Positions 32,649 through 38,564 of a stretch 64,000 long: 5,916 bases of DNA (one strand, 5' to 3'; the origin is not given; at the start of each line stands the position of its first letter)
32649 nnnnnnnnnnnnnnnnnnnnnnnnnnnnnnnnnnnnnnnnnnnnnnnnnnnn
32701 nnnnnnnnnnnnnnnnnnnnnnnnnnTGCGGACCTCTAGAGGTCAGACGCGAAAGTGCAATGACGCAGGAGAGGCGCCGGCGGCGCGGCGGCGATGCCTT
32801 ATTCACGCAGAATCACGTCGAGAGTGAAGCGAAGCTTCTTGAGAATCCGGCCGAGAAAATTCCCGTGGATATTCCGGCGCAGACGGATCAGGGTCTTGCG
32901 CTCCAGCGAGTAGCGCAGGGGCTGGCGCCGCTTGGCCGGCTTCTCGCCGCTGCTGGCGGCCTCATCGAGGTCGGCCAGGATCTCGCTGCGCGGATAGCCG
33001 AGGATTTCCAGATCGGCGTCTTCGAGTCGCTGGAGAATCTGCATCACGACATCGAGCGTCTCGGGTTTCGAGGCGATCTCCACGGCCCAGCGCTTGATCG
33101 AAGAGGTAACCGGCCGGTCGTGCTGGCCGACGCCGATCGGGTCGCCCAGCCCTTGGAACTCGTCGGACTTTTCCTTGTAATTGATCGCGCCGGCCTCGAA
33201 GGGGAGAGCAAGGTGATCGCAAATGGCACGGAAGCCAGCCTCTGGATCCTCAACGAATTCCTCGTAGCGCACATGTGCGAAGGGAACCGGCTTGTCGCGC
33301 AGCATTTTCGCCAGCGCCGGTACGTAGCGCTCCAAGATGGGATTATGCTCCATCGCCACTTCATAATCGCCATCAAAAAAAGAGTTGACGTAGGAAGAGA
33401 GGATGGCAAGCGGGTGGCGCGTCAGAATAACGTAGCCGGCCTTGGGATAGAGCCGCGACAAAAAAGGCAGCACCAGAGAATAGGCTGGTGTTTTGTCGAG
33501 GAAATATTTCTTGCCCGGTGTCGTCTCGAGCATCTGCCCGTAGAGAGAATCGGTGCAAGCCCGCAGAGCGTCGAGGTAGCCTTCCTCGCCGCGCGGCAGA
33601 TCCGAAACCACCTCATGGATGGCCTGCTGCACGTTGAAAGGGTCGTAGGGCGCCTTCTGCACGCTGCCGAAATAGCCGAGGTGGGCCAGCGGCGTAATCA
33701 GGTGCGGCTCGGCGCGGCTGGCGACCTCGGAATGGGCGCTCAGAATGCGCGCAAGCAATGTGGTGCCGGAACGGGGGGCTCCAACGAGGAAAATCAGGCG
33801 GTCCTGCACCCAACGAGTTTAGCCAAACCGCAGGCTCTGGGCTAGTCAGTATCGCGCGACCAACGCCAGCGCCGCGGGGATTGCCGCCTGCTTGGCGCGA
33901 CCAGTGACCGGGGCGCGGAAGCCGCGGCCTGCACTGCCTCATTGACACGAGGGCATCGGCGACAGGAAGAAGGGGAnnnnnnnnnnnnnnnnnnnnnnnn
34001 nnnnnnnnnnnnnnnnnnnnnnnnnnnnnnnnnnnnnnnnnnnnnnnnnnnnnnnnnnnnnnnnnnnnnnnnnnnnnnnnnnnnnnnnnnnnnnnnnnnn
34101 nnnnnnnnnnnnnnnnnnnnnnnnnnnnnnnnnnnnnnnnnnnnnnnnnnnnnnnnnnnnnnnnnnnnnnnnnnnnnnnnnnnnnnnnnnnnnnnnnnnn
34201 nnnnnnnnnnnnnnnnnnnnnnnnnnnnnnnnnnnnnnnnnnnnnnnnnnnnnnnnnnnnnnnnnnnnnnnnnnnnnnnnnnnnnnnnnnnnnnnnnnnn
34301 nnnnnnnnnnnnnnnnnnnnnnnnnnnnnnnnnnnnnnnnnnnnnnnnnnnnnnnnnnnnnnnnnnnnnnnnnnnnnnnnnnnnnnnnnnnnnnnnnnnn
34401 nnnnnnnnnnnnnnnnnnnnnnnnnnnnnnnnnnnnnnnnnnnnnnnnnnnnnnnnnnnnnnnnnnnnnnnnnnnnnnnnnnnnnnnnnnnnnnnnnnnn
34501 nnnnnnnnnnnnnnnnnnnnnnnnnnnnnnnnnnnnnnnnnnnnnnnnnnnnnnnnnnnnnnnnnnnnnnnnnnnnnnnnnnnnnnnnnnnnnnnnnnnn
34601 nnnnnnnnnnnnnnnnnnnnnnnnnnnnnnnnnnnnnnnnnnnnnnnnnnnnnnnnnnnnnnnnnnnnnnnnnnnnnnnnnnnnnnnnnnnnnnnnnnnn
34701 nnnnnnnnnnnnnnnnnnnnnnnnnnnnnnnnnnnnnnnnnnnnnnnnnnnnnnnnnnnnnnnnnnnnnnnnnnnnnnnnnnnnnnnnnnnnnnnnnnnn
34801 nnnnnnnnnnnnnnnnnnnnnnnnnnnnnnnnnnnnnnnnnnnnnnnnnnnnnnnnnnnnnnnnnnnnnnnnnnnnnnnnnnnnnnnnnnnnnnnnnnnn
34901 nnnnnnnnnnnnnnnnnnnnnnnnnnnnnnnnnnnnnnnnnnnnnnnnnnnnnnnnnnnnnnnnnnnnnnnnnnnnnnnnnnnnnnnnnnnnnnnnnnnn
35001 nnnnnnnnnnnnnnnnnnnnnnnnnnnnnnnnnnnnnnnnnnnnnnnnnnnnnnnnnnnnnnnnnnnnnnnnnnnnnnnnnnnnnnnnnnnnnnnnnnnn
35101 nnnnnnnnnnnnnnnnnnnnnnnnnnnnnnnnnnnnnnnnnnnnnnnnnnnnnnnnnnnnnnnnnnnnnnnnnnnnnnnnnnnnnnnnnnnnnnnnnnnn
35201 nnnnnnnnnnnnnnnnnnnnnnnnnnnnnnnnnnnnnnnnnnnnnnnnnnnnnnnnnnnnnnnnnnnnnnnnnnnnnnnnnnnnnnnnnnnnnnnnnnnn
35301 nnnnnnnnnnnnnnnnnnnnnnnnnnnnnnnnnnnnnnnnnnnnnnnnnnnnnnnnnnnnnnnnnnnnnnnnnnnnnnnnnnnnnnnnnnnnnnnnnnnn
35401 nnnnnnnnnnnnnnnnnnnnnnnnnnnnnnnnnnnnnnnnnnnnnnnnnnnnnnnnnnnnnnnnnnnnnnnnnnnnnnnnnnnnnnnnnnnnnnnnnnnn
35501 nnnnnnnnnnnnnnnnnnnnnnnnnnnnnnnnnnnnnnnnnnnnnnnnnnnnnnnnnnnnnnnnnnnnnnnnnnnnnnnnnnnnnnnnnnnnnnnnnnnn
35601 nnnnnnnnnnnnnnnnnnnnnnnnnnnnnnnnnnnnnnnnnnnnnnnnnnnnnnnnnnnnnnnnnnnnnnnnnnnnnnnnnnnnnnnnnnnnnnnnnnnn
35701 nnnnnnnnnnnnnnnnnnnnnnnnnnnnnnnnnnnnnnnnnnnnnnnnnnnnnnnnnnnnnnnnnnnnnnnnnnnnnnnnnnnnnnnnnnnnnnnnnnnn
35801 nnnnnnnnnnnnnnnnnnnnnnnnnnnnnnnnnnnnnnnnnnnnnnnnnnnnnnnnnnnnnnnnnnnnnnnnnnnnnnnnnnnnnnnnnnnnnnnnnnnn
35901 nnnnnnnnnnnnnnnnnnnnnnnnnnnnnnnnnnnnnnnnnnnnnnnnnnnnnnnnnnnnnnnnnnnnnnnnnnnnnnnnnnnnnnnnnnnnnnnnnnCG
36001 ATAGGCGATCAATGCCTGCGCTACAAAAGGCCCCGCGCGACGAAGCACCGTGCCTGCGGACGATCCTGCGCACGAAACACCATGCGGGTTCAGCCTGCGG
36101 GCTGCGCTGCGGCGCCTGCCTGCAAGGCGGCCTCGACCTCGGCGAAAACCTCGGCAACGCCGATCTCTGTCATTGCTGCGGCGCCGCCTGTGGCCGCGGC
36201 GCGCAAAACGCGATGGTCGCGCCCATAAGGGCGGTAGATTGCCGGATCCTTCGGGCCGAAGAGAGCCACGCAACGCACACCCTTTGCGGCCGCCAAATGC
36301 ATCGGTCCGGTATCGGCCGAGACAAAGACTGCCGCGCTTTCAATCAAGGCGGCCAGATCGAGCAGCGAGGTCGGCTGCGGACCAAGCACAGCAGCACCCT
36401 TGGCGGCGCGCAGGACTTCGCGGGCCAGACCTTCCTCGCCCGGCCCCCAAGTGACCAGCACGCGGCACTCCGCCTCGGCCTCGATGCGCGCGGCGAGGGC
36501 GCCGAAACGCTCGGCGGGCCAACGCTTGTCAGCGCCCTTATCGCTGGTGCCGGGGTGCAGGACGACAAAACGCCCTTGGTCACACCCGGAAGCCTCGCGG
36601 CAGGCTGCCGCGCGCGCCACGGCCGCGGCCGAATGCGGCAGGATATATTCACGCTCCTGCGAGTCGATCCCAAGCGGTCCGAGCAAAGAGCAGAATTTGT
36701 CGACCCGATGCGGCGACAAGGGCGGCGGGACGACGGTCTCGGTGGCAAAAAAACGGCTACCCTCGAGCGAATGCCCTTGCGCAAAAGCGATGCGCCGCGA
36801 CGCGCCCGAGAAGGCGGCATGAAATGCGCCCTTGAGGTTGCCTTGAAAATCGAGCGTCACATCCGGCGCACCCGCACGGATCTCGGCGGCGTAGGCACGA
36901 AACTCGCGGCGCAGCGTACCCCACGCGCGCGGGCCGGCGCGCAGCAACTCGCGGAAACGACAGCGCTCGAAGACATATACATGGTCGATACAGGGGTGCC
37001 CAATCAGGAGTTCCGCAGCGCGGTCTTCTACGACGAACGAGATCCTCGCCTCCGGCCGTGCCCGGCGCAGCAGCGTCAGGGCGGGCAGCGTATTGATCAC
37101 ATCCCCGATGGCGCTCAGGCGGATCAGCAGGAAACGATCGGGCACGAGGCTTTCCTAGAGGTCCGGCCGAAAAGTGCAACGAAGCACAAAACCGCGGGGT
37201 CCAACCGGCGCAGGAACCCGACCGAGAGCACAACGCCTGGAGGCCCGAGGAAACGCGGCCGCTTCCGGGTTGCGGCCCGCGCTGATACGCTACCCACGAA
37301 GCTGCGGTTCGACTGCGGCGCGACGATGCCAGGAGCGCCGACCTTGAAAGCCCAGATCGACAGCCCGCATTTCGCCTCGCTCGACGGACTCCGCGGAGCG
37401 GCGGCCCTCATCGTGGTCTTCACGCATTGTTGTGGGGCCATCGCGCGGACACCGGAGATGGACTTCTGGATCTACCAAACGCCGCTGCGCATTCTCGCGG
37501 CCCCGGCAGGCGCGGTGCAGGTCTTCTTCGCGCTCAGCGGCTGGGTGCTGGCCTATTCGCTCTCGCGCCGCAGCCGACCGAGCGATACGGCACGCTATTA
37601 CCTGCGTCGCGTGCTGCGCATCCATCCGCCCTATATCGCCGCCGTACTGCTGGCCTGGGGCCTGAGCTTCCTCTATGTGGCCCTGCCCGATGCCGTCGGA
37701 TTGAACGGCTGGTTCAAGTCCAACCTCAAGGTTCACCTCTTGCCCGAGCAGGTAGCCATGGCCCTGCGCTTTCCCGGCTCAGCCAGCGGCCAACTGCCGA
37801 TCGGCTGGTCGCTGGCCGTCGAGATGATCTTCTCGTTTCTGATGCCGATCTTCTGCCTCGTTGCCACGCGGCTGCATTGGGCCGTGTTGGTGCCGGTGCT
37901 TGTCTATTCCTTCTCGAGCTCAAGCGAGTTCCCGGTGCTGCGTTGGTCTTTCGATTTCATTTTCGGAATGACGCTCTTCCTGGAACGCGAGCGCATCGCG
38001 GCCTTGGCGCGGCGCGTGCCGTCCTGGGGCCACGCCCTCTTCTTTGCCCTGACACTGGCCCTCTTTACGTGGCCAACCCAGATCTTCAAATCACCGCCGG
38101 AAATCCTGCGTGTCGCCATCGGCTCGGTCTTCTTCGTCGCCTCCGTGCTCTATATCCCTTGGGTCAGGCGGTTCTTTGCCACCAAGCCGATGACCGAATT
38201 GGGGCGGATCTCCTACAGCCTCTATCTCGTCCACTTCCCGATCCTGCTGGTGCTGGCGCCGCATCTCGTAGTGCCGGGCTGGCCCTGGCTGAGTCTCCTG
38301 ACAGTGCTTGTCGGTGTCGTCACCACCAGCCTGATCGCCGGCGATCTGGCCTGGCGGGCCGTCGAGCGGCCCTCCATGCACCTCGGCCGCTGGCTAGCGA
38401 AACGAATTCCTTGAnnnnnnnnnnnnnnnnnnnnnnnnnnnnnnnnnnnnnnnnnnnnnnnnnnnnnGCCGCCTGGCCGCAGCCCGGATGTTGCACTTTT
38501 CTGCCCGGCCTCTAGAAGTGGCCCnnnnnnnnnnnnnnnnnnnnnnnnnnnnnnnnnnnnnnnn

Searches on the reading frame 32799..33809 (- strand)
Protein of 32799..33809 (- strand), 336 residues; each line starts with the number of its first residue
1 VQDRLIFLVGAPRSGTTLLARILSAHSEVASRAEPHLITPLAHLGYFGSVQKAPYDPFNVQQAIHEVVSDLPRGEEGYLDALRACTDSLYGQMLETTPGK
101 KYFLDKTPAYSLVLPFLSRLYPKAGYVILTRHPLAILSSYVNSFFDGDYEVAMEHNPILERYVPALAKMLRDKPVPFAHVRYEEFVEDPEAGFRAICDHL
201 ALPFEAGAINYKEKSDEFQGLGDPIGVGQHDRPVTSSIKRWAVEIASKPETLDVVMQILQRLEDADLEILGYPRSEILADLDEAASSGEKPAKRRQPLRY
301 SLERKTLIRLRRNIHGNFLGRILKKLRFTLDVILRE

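Call 9: search_protein_families(library=pfam, proteins=[window:32799-33809:-], max_evalue=0.001)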
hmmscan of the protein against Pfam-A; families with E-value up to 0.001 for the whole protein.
window:32799-33809:- (336 aa): 2 families
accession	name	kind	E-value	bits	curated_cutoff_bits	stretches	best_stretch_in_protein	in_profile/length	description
PF13469.12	Sulfotransfer_3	-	5.8e-33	115.4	27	1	6-205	2-215/216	Sulfotransferase family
PF00685.33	Sulfotransfer_1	-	2.4e-06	27.6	22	1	6-210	4-189/255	Sulfotransferase domain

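Call 39: search_protein_families(library=ncbifam, proteins=[window:32799-33809:-], max_evalue=0.01)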
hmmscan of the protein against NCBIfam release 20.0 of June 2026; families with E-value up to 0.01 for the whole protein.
window:32799-33809:- (336 aa): 1 family
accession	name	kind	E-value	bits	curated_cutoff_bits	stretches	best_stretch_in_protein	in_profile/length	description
NF052394.1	NodProtNoeE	equivalog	1.8e-24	86.2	500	1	5-174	10-166/387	nodulation protein NoeE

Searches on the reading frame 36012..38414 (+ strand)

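Call 9: search_protein_families(library=pfam, proteins=[window:36012-38414:+], max_evalue=0.001)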
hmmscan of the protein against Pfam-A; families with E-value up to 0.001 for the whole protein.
window:36012-38414:+ (800 aa): 1 family
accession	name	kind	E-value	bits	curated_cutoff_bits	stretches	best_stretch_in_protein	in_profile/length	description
PF01757.29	Acyl_transf_3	-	7.7e-30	104.5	31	1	455-775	2-320/326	Acyltransferase domain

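Call 39: search_protein_families(library=ncbifam, proteins=[window:36012-38414:+], max_evalue=0.01)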
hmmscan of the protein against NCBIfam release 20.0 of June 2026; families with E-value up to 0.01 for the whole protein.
window:36012-38414:+ (800 aa): 2 families
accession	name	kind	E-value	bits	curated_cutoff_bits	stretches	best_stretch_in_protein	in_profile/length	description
NF003014.0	PRK03854.1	equivalog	1.8e-07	30.6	338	1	604-775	179-355/386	glucans biosynthesis protein MdoC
NF058601.1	ActlTfSucTMsmeg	equivalog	0.00025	19.6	1275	1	715-787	311-379/723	acetyltransferase SucT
